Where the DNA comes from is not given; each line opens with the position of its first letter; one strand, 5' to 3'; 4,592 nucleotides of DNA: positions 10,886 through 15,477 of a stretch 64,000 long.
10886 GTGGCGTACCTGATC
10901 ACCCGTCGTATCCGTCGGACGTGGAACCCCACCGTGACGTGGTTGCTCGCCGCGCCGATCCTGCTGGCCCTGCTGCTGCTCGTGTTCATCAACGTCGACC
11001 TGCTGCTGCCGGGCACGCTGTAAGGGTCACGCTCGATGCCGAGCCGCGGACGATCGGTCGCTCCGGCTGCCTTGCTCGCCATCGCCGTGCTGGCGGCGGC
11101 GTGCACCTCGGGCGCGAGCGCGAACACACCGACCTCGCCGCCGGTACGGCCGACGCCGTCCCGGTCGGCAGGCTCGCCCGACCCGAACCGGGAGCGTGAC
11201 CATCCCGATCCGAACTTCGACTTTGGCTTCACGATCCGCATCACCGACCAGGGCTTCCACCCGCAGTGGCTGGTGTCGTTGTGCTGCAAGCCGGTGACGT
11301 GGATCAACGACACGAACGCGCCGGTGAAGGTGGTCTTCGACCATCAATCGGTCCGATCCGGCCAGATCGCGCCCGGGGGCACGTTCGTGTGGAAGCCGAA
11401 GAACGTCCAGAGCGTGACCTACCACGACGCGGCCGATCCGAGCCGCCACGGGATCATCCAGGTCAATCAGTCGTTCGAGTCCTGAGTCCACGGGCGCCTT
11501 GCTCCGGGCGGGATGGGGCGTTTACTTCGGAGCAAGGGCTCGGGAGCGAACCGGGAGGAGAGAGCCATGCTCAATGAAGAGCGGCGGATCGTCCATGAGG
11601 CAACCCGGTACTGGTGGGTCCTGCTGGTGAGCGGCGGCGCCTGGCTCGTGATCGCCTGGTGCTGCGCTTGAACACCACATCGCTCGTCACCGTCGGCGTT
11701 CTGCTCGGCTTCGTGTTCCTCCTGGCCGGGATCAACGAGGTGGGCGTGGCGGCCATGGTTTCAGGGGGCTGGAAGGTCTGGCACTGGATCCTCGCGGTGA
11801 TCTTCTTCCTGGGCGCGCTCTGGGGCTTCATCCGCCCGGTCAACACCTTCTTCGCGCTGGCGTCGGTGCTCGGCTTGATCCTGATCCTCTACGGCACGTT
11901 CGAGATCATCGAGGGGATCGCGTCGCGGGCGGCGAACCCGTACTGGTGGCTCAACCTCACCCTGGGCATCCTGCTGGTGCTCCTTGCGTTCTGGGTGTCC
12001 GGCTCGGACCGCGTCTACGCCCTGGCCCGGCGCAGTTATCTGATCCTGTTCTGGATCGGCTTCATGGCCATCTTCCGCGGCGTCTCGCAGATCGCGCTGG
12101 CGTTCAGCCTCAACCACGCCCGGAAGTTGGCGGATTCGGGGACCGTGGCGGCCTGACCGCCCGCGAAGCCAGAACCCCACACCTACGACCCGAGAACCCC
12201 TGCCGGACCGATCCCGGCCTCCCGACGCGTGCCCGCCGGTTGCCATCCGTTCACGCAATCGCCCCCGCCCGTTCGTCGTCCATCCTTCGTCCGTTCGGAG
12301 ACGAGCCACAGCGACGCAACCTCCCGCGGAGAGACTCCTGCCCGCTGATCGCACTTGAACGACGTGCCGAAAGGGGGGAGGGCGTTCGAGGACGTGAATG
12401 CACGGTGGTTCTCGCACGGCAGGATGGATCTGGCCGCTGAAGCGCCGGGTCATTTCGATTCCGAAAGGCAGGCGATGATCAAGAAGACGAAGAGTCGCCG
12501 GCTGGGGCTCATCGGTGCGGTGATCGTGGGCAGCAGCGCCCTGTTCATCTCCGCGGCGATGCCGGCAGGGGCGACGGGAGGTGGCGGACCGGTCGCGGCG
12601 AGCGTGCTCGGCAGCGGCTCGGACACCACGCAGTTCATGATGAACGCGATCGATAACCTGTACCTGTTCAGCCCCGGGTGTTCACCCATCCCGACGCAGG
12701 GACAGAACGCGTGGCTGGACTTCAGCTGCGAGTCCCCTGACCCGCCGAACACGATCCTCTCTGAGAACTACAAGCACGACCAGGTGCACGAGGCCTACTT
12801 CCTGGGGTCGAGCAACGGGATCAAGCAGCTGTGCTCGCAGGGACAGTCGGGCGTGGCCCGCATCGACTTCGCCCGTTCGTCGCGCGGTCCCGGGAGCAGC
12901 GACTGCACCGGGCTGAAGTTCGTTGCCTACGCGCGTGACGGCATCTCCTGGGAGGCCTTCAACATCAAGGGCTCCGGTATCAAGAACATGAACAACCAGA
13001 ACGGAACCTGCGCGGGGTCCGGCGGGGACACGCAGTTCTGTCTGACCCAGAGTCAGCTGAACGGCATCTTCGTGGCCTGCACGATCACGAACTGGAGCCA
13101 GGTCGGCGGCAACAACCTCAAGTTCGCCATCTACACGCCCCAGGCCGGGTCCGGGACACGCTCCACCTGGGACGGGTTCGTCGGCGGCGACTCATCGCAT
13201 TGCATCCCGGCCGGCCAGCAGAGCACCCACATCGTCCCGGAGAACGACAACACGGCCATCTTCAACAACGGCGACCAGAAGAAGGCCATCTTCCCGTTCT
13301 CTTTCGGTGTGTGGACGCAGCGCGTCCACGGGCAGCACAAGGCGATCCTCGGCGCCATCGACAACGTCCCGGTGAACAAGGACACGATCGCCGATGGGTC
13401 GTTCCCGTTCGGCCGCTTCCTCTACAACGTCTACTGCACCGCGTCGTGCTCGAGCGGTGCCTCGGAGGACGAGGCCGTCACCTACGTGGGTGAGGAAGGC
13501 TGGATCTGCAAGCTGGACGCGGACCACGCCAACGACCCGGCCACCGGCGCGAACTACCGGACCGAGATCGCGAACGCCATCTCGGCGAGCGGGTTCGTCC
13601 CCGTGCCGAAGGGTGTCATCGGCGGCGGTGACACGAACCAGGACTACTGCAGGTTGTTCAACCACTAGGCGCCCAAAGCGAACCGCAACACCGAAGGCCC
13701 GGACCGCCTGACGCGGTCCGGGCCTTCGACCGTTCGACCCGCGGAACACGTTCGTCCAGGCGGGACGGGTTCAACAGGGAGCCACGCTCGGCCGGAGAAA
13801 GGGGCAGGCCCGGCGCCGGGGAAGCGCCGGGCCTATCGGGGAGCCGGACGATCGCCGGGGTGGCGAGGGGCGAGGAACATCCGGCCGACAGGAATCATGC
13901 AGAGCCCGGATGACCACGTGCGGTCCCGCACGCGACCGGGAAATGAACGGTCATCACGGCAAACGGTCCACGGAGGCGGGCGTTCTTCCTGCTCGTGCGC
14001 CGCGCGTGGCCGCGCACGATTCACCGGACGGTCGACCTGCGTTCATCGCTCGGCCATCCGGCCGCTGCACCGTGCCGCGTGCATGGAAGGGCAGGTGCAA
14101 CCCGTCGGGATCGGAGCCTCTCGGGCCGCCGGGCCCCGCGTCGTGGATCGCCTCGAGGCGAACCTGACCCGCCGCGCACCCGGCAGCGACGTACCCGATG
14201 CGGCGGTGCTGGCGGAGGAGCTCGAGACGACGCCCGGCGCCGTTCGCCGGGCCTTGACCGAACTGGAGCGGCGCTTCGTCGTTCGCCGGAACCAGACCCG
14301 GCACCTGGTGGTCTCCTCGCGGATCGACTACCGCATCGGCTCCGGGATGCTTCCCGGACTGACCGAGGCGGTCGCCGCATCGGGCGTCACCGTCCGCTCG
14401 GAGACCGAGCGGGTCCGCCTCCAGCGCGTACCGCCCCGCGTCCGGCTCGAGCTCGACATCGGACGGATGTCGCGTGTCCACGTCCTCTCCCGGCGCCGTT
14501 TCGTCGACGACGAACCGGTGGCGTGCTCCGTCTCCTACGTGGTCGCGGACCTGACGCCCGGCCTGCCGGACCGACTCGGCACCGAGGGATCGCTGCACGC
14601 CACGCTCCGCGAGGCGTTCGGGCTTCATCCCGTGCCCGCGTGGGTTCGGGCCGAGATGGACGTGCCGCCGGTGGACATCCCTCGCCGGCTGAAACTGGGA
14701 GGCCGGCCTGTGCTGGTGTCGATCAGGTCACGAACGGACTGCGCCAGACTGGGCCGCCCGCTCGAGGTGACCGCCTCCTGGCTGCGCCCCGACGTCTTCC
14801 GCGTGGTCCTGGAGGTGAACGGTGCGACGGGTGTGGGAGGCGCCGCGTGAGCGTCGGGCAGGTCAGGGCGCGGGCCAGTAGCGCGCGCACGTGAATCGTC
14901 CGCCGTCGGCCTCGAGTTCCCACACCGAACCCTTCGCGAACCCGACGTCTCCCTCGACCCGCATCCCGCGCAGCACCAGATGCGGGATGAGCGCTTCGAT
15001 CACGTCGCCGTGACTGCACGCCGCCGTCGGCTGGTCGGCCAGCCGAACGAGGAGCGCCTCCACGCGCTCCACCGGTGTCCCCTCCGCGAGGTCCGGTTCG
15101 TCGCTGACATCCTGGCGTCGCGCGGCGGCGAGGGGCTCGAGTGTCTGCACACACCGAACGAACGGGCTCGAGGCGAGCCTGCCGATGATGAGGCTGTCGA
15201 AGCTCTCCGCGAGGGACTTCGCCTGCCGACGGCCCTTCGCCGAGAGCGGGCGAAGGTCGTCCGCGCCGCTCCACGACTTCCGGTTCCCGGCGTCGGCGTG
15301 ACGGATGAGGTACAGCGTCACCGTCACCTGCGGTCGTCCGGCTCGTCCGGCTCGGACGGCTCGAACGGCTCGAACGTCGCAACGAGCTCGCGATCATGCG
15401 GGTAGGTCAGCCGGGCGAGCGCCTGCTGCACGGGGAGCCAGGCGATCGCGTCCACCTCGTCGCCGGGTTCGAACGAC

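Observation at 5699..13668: Three divergent PstS/PBP-like paralogs (two with low-complexity linkers and C-terminal membrane anchors, one Cys-rich) downstream of an atypical pstC-pstA-pstB operon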

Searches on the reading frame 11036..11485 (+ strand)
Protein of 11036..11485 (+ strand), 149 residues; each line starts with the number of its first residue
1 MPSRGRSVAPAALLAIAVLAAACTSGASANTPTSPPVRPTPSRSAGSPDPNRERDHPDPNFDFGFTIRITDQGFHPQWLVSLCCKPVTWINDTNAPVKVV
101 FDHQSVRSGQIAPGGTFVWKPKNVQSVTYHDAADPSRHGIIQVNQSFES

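Call 4: search_protein_families(library=pfam, proteins=[window:11036-11485:+], max_evalue=0.01)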
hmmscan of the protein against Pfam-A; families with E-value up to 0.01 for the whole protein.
window:11036-11485:+ (149 aa): 0 families

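Call 5: search_protein_families(library=ncbifam, proteins=[window:11036-11485:+], max_evalue=0.01)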
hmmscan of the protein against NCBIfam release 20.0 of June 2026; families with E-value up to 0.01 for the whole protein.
window:11036-11485:+ (149 aa): 0 families

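Call 32: search_solved_structures(query=A2, max_evalue=10, show_alignments=2)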
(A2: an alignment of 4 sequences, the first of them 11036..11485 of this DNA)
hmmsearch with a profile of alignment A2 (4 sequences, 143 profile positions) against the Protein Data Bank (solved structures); distinct sequences matched with E-value up to 10: 36.
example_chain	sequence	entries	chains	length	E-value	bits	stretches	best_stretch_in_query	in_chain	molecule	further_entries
9cck_A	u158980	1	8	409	0.00045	23.5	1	79-139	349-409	Copper-containing nitrite reductase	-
7zqe_M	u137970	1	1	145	0.002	21.5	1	33-107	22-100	Plastocyanin, chloroplastic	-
2plt_A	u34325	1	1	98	0.0034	20.7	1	69-108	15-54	PLASTOCYANIN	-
1iuz_A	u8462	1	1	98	0.06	16.7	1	68-112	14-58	PLASTOCYANIN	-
6yez_P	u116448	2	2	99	0.096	16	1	68-105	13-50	Plastocyanin, chloroplastic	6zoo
6taf_A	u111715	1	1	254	0.12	15.7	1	4-54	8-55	SLT domain-containing protein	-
6tad_A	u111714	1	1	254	0.12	15.7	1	4-54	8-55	SLT domain-containing protein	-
6ta9_A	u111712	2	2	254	0.12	15.7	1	4-54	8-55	SLT domain-containing protein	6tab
1oow_A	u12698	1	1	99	0.13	15.6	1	69-106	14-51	Plastocyanin, chloroplast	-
1tef_A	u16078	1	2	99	0.14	15.5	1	77-106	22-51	Plastocyanin, chloroplast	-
1teg_A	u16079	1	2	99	0.14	15.4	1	77-106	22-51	Plastocyanin, chloroplast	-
1ag6_A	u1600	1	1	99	0.2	15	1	77-106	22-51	PLASTOCYANIN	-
1ylb_B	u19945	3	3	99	0.2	14.9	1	77-106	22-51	Plastocyanin, chloroplast | PLASTOCYANIN | Plastocyanin, chloroplastic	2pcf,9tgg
1jxg_A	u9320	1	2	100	0.23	14.8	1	75-106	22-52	PLASTOCYANIN A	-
1pla_A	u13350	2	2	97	0.25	14.7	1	69-106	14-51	PLASTOCYANIN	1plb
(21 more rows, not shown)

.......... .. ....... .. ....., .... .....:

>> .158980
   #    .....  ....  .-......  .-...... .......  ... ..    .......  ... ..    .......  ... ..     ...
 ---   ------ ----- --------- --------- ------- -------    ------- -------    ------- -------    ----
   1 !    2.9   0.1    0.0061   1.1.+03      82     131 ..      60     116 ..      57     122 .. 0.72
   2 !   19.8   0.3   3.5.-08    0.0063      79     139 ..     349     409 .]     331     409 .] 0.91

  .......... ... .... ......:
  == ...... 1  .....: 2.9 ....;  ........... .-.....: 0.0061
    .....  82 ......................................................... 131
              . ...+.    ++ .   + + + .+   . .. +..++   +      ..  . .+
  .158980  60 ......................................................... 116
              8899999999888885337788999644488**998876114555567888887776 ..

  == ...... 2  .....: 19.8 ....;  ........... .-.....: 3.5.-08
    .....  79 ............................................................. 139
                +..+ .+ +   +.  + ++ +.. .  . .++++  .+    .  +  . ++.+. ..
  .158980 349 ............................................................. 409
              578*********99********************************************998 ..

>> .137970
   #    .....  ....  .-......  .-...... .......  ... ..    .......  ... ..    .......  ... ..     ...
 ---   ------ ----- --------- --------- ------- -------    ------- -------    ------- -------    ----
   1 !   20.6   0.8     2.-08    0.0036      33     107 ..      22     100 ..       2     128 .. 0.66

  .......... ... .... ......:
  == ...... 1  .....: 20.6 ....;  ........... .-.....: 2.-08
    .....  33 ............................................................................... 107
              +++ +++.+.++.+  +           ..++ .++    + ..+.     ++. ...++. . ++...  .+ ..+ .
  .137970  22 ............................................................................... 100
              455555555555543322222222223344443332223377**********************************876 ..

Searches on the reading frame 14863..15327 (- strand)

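Call 10: search_protein_families(library=pfam, proteins=[window:14863-15327:-], max_evalue=0.001)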
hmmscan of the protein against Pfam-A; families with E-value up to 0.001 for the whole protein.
window:14863-15327:- (154 aa): 1 family
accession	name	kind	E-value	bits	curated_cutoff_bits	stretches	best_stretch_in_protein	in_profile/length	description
PF00300.27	His_Phos_1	-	4.7e-19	69.3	21.7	1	5-82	1-79/194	Histidine phosphatase superfamily (branch 1)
